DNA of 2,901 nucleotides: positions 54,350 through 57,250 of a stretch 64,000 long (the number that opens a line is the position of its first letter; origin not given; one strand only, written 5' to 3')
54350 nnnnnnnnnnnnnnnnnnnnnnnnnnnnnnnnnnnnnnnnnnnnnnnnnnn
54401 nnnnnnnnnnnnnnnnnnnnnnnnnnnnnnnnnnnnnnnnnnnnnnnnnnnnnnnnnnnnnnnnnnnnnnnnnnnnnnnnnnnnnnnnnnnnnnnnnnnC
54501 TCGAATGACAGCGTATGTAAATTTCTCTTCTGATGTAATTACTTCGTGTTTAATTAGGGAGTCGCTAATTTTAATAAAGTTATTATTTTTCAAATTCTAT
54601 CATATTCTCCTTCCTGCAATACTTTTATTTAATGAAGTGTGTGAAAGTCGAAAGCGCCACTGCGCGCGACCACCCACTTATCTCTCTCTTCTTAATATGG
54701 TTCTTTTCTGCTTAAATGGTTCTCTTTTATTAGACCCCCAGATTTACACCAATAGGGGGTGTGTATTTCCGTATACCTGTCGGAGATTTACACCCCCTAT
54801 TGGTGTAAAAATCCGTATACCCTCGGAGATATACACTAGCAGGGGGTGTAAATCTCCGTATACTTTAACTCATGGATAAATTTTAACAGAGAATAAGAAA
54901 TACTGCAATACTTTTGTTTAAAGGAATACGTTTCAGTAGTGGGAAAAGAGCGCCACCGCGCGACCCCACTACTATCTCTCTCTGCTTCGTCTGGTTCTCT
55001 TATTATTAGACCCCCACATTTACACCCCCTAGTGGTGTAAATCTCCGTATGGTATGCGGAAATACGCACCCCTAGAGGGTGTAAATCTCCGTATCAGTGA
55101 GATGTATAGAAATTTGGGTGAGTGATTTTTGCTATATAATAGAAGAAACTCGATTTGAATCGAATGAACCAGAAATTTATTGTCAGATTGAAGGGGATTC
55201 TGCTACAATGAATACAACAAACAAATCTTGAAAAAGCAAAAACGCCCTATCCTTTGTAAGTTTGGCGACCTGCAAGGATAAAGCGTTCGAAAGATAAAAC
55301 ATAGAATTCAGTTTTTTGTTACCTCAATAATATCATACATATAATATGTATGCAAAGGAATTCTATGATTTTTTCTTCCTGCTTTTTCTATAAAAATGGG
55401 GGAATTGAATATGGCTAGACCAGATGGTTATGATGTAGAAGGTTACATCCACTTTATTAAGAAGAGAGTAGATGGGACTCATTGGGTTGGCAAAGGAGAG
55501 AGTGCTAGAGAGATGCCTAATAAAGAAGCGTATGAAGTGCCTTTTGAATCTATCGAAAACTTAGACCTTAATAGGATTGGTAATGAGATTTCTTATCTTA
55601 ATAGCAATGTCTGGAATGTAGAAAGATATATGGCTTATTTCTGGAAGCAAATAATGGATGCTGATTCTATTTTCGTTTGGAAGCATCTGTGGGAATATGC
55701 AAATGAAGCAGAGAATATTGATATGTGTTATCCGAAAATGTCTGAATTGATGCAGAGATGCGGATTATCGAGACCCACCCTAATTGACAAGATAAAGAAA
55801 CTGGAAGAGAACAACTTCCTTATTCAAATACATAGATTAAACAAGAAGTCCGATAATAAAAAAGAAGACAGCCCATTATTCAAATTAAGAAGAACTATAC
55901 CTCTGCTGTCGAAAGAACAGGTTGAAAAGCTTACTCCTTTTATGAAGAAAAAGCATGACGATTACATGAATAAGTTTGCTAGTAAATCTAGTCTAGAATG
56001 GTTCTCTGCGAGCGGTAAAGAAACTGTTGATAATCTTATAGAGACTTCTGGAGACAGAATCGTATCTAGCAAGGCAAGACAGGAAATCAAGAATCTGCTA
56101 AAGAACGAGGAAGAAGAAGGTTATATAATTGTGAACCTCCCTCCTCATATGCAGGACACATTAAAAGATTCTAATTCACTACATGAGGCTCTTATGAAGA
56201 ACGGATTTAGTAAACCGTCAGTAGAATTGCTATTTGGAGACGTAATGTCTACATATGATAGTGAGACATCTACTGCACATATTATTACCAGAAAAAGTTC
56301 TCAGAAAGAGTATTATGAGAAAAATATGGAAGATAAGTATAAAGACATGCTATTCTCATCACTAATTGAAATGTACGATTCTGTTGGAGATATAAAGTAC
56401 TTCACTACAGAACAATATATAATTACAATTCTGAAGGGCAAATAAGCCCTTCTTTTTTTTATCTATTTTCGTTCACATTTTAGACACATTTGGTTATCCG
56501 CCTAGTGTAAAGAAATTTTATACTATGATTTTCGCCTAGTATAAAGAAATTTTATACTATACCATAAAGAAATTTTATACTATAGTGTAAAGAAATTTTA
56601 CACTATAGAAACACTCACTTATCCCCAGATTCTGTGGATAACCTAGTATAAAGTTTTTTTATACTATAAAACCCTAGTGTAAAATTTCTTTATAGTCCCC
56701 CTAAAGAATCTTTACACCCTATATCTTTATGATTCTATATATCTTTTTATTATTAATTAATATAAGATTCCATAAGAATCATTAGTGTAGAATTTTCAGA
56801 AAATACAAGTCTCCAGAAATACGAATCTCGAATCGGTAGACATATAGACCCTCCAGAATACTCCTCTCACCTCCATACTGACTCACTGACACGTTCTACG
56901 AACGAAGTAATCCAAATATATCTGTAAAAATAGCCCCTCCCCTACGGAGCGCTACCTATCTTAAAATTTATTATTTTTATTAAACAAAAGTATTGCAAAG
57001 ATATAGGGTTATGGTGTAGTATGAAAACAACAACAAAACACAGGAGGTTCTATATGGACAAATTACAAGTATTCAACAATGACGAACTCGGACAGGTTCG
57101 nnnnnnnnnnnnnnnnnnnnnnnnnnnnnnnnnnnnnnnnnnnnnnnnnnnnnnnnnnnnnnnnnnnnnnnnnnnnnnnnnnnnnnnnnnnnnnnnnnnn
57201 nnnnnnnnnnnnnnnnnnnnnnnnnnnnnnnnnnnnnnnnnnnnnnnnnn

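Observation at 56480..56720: Palindromic 24-bp repeat array bracketed by DnaA-box sequences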

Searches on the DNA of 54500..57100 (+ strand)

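Call 4: search_dna_similar(query=window:54600-57050:+, collection=phages, mode=distant)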
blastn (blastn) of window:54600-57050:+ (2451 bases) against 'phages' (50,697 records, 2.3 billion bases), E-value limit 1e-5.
Records with a match: 6; places in all: 6; records where one place covers at least 80% of the query: 0.
Best place of each record, by identity: 60-80% 6.
By first word of the organism name: Bacillus 6.
By host as written in the record: Bacillus subtilis 2; Bacillus subtilis BEST7003 2; Rosselomorea vietnamensis FJAT-46955 1; Bacillus sp. 1.
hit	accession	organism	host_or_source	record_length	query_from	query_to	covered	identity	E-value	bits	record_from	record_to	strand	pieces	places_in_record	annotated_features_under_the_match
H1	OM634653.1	Bacillus phage vB_BsuS_PJN02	Bacillus subtilis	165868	642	1320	12%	75.8%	2e-21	189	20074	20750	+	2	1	helix-turn-helix domain-containing protein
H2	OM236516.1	Bacillus phage FADO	Bacillus subtilis BEST7003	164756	642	1320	12%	75.8%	2e-21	189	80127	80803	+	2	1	hypothetical protein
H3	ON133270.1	Bacillus phage 2S-4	Rosselomorea vietnamensis FJAT-46955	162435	642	1320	12%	75.8%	2e-21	189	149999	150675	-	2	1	none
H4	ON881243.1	Bacillus phage PK-3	Bacillus sp.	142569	642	1320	12%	75.8%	2e-21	189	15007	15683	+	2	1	helix-turn-helix domain-containing protein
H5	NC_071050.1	Bacillus phage vB_BsuS_PJN02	Bacillus subtilis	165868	642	1320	12%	75.8%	2e-21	189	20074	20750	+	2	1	replication initiation protein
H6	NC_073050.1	Bacillus phage FADO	Bacillus subtilis BEST7003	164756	642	1320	12%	75.8%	2e-21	189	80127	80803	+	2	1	hypothetical protein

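Call 10: get_annotated_region(hit=H5, flank=5000)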
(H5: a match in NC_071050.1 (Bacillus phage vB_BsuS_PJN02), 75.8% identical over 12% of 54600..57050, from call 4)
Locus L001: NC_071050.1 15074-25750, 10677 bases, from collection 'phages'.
description: Bacillus phage vB_BsuS_PJN02, complete genome.
organism: Bacillus phage vB_BsuS_PJN02 (NCBI taxid 2920374)
taxonomy: Viruses; Duplodnaviria; Heunggongvirae; Uroviricota; Caudoviricetes; Zhangjivirus; Zhangjivirus PJN02
host: Bacillus subtilis; source: waste water; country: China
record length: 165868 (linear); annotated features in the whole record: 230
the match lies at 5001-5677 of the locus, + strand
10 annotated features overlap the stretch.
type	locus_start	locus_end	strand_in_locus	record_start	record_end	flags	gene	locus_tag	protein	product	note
CDS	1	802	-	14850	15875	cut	-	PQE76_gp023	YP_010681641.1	Xer family site-specific tyrosine recombinase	-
CDS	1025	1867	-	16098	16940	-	-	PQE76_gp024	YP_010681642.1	transcriptional regulator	-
CDS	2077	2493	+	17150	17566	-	-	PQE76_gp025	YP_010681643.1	HTH domain containing transcriptional regulator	-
CDS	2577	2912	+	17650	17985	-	-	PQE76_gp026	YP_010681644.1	hypothetical protein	-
CDS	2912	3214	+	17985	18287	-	-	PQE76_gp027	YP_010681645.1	hypothetical protein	-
CDS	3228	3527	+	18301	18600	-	-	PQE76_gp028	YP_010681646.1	DNA-binding protein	-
CDS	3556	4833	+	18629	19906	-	-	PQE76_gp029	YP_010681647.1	PhoH-like phosphate starvation-inducible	-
CDS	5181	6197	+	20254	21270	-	-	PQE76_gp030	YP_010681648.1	replication initiation protein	-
CDS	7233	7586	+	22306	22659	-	-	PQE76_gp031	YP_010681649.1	hypothetical protein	-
CDS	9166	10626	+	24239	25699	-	-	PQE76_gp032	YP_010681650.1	hypothetical protein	-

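Call 53: search_rna_families(source=window, start=54500, end=57100, threshold=evalue, max_evalue=1, show_alignments=2)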
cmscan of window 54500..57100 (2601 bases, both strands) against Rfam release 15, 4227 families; matches with E-value up to 1: 5.
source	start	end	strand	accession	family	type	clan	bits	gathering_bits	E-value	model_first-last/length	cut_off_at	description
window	54773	54860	-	RF03676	MIR5148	Gene; miRNA;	-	31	93.5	0.0014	1-78/78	no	MIR5148 microRNA precursor family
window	55237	55315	-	RF00042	CopA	Gene; antisense;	-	28.3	60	0.027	1-92/92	no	CopA-like RNA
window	54742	54808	-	RF04154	mir-1277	Gene; miRNA;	-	27.5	81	0.028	1-78/78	no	mir-1277 microRNA precursor family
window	55239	55322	-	RF02589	Spy779816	Gene; sRNA;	-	23.6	67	0.77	1-88/88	no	S. pyogenes small RNA 779816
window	55702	55824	+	RF01964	RMST_3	Gene; lncRNA;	-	23.5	55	0.26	1-109/109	no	Rhabdomyosarcoma 2 associated transcript conserved region 3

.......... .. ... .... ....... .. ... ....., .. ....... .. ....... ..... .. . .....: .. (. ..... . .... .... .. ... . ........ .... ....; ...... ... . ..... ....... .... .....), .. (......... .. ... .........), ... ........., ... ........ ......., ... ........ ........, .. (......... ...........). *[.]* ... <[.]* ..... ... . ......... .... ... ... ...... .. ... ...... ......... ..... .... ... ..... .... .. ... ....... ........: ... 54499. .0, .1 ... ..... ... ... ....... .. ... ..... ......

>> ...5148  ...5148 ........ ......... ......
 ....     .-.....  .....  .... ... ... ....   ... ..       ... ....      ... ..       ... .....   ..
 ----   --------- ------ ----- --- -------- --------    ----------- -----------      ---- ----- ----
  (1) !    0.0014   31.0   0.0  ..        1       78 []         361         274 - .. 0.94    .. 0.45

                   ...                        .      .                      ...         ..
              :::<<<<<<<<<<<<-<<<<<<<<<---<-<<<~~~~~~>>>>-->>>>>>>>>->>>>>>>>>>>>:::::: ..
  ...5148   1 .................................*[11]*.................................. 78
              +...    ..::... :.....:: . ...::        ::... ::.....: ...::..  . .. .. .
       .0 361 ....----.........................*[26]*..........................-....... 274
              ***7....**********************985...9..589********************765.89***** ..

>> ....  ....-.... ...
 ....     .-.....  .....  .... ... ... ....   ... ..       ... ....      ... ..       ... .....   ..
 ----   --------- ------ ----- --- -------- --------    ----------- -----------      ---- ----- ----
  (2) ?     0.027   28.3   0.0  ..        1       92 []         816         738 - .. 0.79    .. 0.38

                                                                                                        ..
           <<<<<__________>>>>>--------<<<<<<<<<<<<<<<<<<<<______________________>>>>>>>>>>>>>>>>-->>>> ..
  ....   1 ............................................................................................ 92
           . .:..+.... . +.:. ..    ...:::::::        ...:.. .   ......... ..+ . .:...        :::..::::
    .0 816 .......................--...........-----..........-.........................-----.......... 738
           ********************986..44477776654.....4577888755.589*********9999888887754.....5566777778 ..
